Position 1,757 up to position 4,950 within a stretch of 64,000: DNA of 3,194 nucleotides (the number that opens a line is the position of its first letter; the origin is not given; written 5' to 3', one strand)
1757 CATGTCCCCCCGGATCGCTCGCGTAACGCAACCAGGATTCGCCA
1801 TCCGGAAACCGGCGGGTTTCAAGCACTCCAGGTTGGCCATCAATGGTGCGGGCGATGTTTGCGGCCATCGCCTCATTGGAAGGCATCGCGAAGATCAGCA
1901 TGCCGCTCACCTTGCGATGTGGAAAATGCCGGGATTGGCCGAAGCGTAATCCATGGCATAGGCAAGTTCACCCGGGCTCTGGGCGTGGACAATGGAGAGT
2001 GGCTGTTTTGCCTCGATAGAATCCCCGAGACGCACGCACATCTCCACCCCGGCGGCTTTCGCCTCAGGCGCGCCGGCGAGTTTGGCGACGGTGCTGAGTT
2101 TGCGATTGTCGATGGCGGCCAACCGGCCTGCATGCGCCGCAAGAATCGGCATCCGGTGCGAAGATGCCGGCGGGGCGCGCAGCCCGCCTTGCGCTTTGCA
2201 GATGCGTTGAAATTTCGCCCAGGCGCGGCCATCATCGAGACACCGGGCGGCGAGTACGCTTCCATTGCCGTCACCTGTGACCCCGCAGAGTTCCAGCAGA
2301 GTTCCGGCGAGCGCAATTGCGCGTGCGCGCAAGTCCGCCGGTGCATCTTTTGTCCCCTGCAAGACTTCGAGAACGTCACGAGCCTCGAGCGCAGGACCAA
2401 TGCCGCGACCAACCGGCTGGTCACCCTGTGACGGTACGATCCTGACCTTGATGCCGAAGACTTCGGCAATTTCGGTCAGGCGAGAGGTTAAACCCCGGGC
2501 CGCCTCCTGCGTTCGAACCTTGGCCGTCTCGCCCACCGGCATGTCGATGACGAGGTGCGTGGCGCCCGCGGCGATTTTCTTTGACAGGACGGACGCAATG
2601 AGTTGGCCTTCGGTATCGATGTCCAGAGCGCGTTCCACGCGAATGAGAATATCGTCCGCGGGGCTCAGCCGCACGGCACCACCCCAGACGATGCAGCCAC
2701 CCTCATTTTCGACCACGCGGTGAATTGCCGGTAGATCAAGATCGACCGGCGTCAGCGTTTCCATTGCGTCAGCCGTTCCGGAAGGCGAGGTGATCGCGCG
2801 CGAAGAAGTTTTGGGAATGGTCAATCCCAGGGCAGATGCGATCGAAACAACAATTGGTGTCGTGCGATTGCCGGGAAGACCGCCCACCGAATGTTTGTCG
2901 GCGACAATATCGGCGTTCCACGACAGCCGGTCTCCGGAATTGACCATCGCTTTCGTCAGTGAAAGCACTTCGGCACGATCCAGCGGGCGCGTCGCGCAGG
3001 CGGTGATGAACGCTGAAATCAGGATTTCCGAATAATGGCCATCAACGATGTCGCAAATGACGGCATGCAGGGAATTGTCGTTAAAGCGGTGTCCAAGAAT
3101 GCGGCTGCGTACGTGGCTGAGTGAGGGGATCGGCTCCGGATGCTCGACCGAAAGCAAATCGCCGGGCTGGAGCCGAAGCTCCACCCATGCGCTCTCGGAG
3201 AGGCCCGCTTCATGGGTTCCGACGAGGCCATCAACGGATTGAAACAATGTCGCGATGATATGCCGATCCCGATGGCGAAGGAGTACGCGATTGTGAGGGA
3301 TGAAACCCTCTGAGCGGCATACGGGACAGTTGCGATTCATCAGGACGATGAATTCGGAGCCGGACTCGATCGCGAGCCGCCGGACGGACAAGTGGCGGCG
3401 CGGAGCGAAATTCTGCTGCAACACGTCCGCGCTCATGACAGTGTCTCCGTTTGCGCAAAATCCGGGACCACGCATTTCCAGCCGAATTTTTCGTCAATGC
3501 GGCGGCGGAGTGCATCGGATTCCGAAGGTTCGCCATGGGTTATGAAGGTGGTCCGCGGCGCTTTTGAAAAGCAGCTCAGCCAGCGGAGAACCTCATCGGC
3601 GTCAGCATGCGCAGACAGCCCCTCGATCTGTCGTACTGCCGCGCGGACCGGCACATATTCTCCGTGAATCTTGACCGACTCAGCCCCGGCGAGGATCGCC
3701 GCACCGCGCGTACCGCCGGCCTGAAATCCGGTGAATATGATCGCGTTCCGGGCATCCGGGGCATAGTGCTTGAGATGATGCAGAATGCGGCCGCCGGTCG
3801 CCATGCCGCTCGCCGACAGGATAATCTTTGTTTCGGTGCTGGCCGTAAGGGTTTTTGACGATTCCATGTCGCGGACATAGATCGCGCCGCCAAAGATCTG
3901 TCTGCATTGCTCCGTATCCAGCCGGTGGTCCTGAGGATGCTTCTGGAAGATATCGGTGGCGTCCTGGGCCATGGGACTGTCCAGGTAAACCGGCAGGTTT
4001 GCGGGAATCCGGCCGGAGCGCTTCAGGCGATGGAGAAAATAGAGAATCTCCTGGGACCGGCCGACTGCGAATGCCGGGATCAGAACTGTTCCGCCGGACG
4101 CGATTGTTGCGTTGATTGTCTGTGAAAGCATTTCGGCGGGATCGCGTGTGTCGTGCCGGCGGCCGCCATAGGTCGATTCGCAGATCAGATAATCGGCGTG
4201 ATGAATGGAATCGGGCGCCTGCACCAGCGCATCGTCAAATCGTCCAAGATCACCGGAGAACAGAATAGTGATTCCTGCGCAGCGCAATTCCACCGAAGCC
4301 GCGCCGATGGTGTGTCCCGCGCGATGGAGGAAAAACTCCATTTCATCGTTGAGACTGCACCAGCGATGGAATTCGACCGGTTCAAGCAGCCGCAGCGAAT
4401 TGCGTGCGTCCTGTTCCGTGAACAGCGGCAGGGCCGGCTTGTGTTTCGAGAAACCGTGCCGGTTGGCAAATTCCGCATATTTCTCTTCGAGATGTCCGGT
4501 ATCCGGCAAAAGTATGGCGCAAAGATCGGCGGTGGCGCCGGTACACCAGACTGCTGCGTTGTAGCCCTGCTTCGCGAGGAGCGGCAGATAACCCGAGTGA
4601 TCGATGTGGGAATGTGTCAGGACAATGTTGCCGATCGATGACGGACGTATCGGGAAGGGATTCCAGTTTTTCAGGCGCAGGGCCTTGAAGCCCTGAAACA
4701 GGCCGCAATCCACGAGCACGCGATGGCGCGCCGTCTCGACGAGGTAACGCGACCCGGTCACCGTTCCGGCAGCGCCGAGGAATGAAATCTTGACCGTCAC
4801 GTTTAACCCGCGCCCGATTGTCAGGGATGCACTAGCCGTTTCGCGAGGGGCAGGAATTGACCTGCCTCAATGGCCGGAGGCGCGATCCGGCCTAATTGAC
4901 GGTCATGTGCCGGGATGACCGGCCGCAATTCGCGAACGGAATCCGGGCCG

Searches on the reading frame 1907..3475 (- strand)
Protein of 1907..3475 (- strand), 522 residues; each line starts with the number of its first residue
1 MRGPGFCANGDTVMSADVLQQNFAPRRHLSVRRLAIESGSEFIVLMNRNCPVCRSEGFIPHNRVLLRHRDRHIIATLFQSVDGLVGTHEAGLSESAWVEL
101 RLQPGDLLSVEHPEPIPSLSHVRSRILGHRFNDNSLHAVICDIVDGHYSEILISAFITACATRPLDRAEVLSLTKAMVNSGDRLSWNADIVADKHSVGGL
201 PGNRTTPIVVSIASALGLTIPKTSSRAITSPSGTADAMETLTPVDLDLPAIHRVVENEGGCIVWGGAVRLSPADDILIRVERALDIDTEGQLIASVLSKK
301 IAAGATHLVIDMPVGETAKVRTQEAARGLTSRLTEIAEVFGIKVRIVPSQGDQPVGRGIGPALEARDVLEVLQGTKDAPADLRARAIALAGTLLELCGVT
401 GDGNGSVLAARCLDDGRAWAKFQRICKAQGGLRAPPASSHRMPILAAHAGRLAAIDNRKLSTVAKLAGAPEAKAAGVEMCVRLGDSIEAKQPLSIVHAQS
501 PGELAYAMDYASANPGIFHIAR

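Call 89: search_protein_families(library=pfam, max_evalue=0.001, proteins=[window:1907-3475:-])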
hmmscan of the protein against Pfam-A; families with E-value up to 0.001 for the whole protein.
window:1907-3475:- (522 aa): 3 families
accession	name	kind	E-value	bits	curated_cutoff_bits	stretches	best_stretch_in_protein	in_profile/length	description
PF00591.27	Glycos_transf_3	-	4.5e-11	43.3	27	1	191-418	4-252/253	Glycosyl transferase family, a/b domain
PF02885.22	Glycos_trans_3N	-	9.7e-09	35.3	26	1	128-181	10-63/63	Glycosyl transferase family, helical bundle domain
PF07831.19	PYNP_C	-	6e-06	26.3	27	1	453-514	3-71/75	Pyrimidine nucleoside phosphorylase C-terminal domain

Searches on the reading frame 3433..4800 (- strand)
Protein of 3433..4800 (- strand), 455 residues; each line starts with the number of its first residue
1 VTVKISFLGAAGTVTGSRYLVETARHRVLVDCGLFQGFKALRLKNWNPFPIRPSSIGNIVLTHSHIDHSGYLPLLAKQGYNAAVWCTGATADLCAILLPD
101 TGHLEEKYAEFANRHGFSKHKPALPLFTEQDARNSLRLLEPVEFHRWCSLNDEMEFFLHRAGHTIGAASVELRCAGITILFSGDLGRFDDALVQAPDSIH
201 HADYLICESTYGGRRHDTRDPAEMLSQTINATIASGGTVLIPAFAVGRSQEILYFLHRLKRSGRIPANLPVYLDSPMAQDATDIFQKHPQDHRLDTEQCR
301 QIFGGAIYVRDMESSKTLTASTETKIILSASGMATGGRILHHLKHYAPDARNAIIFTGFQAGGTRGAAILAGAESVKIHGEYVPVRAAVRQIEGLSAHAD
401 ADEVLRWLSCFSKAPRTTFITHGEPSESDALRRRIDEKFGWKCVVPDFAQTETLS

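Call 89: search_protein_families(library=pfam, max_evalue=0.001, proteins=[window:3433-4800:-])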
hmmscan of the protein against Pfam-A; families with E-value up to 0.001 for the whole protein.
window:3433-4800:- (455 aa): 5 families
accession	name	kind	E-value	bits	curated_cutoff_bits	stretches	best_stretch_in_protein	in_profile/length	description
PF10996.14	Beta-Casp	-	2.2e-38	131.9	27.7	1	250-369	2-120/120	Beta-Casp domain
PF07521.17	RMMBL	-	2e-19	69.7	21.6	1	383-446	2-63/63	Zn-dependent metallo-hydrolase RNA specificity domain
PF00753.33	Lactamase_B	-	1.6e-11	44.9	22.7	1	17-189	7-154/196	Metallo-beta-lactamase superfamily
PF12706.13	Lactamase_B_2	-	6.4e-10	39.4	27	1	26-211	1-166/200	Beta-lactamase superfamily domain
PF16661.11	Lactamase_B_6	-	6.5e-06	26.1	27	1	20-181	1-158/193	Metallo-beta-lactamase superfamily domain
